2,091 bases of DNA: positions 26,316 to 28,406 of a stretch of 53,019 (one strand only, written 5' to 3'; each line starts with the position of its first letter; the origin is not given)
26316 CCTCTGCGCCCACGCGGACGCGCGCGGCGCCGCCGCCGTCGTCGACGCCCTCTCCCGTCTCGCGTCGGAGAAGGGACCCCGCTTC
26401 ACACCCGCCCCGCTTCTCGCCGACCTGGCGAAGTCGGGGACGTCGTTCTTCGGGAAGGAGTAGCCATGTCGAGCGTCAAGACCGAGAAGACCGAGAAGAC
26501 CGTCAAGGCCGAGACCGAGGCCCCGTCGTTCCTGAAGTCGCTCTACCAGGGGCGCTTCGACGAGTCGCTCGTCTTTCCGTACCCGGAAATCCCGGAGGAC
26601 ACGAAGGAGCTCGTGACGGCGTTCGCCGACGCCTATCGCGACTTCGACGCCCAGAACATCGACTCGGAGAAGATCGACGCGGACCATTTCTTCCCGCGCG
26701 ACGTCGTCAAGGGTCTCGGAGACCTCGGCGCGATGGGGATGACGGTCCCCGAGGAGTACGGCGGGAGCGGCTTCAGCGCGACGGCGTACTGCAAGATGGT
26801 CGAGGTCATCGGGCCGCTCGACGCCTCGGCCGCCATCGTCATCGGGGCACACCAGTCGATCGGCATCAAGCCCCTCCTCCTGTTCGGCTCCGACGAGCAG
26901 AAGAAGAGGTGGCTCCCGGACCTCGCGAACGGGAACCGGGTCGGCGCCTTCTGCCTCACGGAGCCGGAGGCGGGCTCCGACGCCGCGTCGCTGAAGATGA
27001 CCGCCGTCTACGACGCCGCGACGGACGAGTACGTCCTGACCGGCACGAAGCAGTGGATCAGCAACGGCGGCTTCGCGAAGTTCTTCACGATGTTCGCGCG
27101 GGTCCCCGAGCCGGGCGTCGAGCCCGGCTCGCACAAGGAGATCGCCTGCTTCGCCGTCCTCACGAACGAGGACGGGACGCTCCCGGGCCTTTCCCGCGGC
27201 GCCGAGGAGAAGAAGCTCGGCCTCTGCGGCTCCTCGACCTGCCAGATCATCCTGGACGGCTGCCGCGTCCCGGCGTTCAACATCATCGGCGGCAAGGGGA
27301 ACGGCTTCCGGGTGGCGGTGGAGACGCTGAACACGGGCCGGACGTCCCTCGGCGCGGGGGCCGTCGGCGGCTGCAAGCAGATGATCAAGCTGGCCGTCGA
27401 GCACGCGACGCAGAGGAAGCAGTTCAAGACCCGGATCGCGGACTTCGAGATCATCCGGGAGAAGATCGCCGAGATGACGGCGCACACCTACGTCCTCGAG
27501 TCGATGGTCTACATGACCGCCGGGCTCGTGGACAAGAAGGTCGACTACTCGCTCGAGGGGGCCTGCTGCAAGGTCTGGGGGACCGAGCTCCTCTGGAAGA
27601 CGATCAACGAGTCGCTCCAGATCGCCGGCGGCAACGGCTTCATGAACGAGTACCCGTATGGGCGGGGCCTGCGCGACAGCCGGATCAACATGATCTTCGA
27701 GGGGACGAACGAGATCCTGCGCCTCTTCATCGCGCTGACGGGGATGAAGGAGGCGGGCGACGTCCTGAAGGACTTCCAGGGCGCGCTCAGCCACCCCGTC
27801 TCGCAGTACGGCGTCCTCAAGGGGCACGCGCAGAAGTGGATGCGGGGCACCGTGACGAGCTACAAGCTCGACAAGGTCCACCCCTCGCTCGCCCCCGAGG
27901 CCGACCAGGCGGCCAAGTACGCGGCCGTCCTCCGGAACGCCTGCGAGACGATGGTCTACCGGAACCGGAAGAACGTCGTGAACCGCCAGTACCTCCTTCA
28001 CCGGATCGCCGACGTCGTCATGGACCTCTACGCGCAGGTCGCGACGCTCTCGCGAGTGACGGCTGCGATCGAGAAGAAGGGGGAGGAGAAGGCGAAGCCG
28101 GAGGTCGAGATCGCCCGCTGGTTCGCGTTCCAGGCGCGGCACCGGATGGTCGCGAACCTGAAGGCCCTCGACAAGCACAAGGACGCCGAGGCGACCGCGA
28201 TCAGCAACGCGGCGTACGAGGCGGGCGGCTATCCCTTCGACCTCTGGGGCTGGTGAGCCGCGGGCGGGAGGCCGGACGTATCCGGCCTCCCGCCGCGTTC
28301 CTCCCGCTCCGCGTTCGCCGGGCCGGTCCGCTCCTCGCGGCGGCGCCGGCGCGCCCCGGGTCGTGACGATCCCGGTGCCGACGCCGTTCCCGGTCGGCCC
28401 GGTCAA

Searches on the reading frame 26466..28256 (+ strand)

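Call 67: search_protein_families(library=pfam, proteins=[window:26466-28256:+], max_evalue=0.00001)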
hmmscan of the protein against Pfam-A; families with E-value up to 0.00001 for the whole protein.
window:26466-28256:+ (596 aa): 6 families
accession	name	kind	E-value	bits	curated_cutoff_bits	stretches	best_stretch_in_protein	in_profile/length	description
PF00441.29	Acyl-CoA_dh_1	-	3e-40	138.2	22.4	1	278-423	1-146/150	Acyl-CoA dehydrogenase, C-terminal domain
PF02771.21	Acyl-CoA_dh_N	-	2.9e-29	102.2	22.9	1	51-156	5-112/113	Acyl-CoA dehydrogenase, N-terminal domain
PF02770.24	Acyl-CoA_dh_M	-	1e-20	74.1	33.3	1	161-266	1-97/97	Acyl-CoA dehydrogenase, middle domain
PF21343.2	ACAD9-ACADV_C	-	4.3e-20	72.7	27.8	1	473-587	1-118/120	ACAD9/ACADV, C-terminal domain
PF08028.16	Acyl-CoA_dh_2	-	2.3e-11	44.5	22.7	1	295-415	3-133/134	Acyl-CoA dehydrogenase, C-terminal domain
PF22924.1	ACOX_C_alpha1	-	1.6e-06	28.5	27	0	287-421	3-163/169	Acyl-CoA oxidase, C-alpha1 domain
